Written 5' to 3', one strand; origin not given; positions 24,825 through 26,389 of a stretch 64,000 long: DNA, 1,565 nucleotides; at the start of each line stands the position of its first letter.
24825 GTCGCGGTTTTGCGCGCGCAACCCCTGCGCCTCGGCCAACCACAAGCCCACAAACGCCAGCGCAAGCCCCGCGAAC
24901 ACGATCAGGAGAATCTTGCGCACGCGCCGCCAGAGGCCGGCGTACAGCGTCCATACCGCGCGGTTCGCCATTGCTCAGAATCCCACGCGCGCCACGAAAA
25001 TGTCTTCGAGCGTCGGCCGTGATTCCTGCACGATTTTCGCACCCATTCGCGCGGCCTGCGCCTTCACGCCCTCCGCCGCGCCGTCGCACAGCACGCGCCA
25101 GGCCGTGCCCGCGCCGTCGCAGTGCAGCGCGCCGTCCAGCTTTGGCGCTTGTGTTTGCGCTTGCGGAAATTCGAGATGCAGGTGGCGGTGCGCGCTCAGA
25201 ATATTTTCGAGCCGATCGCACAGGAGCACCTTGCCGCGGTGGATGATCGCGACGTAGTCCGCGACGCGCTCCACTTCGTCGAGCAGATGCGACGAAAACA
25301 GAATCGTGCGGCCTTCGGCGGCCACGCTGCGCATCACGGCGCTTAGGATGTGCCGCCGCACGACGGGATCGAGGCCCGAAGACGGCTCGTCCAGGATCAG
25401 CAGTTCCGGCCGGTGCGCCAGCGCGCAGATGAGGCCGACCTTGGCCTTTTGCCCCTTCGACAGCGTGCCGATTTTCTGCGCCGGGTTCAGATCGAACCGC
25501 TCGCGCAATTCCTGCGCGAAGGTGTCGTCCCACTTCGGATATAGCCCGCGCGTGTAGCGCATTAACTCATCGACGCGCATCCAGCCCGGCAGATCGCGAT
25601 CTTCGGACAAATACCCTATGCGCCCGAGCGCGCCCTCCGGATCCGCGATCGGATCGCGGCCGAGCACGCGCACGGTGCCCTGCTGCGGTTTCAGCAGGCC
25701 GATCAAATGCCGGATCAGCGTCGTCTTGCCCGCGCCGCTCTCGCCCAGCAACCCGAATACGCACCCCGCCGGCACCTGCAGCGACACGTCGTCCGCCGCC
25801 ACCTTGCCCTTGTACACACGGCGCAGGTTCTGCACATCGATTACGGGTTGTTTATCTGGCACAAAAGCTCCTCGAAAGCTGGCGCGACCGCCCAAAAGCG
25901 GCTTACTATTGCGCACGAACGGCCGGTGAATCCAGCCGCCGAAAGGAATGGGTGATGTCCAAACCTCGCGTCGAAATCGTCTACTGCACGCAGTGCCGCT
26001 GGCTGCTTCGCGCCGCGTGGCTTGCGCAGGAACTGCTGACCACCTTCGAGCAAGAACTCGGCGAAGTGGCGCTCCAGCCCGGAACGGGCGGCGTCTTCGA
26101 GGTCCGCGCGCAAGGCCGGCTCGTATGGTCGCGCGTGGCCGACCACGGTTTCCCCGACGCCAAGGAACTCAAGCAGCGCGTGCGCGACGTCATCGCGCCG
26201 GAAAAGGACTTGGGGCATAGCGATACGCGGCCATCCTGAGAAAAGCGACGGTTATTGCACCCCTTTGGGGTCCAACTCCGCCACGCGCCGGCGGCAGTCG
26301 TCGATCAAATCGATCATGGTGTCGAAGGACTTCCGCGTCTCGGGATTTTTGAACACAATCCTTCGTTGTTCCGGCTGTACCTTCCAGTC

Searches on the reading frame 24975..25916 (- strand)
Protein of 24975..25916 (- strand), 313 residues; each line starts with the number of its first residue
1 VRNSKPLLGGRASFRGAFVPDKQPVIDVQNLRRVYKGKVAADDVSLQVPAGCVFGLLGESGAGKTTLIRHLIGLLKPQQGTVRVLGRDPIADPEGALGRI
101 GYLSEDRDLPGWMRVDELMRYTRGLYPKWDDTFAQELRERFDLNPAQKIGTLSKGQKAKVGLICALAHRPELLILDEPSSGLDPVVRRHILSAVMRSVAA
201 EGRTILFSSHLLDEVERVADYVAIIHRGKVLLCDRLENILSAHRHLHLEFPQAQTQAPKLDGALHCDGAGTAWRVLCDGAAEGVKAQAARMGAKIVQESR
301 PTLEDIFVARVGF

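Call 7: search_protein_families(library=pfam, proteins=[window:24975-25916:-], max_evalue=1)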
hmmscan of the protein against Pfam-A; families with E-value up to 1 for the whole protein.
window:24975-25916:- (313 aa): 21 families
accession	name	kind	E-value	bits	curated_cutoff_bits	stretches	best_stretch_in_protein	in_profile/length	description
PF00005.33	ABC_tran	-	2.5e-26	93.3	25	1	42-179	2-136/137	ABC transporter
PF13304.12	AAA_21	-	1.1e-10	42.6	27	1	149-210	235-298/304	AAA domain, putative AbiEii toxin, Type IV TA system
PF13191.12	AAA_16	-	0.00014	22.8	32.6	1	56-80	29-53/167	AAA ATPase domain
PF13401.12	AAA_22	-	0.0017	19.1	27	1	56-90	10-33/130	AAA domain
PF03205.20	MobB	-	0.0017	18.7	26.6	1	53-84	1-32/133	Molybdopterin guanine dinucleotide synthesis protein B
PF13555.12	AAA_29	-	0.0069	16.5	27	1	50-79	22-50/61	P-loop containing region of AAA domain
PF03193.22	RsgA_GTPase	-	0.014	15.7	30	1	53-82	108-137/174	RsgA GTPase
PF02367.23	TsaE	-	0.016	15.6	26.6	1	44-76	14-46/128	Threonylcarbamoyl adenosine biosynthesis protein TsaE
PF13604.12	AAA_30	-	0.048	13.8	27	1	54-86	21-53/191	AAA domain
PF25199.1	nSTAND_NTPase5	-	0.052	13.8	34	1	53-91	43-80/145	Novel STAND NTPase 5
PF01656.29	CbiA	-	0.057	13.8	25.4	1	58-157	6-54/125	CobQ/CobB/MinD/ParA nucleotide binding domain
PF05729.18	NACHT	-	0.059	13.6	26.7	1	56-76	5-25/167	NACHT domain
PF03308.22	MeaB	-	0.072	12.5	23.1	1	52-94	34-76/273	Methylmalonyl Co-A mutase-associated GTPase MeaB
PF07728.20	AAA_5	-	0.078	13.4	22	1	56-81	4-29/139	AAA domain (dynein-related subfamily)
PF02492.25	cobW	-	0.082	12.9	20.7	1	53-75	2-23/180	CobW/HypB/UreG, nucleotide-binding domain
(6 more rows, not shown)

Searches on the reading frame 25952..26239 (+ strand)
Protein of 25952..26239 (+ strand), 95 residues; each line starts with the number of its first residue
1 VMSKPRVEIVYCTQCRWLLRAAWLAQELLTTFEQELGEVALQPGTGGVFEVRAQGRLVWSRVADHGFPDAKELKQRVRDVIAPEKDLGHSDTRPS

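Call 7: search_protein_families(library=pfam, proteins=[window:25952-26239:+], max_evalue=1)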
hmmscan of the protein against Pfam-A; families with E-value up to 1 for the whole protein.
window:25952-26239:+ (95 aa): 1 family
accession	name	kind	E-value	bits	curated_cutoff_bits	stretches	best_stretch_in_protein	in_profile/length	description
PF10262.15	Rdx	-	7.4e-34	116.2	22.6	1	6-79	1-74/74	Rdx family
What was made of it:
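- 25952..26239 (+): Rdx (SelW-like) gene, convergent with A. It is the conserved right border of the variable slot. PF10262 at 7e-34 (call 7).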
